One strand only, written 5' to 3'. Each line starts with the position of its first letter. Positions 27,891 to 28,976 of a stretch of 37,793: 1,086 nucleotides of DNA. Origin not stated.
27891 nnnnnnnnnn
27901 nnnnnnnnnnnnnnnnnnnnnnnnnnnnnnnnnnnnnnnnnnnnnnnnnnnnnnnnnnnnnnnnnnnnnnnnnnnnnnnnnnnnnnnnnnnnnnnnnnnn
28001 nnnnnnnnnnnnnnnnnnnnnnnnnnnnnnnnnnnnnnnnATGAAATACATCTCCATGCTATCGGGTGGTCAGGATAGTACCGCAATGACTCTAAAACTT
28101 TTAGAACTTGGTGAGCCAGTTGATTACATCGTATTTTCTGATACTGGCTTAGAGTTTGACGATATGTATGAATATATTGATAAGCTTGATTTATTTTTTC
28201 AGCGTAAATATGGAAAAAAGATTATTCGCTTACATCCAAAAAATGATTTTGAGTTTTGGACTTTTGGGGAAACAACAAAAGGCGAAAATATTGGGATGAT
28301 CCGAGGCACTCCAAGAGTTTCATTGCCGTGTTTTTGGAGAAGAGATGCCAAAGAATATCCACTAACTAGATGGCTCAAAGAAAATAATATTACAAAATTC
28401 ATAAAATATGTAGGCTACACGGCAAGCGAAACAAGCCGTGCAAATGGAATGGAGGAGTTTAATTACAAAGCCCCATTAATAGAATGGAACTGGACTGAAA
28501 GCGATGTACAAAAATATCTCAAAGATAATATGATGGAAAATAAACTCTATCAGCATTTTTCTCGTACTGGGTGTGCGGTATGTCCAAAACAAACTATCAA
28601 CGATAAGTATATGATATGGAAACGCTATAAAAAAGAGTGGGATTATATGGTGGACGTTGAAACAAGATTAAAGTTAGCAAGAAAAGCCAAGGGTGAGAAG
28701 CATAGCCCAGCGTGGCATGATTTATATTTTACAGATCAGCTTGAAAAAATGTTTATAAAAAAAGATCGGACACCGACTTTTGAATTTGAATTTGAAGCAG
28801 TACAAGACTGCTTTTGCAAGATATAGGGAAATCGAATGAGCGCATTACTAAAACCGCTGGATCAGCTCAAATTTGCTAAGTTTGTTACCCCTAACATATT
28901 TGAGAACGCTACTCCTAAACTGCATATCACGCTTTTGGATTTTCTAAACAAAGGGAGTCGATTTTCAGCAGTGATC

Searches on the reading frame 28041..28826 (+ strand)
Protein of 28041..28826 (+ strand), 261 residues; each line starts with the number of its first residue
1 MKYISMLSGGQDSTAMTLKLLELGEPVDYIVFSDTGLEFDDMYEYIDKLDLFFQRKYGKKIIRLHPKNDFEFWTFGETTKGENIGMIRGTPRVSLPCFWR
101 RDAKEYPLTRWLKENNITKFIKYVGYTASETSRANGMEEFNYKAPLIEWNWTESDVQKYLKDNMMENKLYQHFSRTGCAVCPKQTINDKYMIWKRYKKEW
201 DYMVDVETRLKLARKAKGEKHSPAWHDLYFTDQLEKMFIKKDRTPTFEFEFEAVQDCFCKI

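Call 3: search_protein_families(library=pfam, proteins=[window:28041-28826:+], max_evalue=0.1)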
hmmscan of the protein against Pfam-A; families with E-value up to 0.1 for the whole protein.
window:28041-28826:+ (261 aa): 2 families
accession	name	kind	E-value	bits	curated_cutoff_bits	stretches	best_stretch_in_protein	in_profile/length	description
PF01507.26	PAPS_reduct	-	9.6e-12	45.7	22.5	1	6-183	5-174/175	Phosphoadenosine phosphosulfate reductase domain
PF06508.19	QueC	-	0.061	13.3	22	0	3-32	2-31/210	Queuosine biosynthesis protein QueC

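Call 12: search_protein_families(library=phrogs, proteins=[window:28041-28826:+], max_evalue=0.001)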
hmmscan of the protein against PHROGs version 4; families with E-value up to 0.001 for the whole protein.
window:28041-28826:+ (261 aa): 3 families
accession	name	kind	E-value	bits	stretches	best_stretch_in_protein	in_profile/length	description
phrog_424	-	moron, auxiliary metabolic gene and host takeover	4.9e-40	138.9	1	1-259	161-412/460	phosphoadenosine phosphosulfate reductase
phrog_15238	-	unknown function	1.3e-18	68.7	1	1-92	12-104/215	-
phrog_28782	-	unknown function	1.2e-13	52.5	1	121-208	9-95/154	-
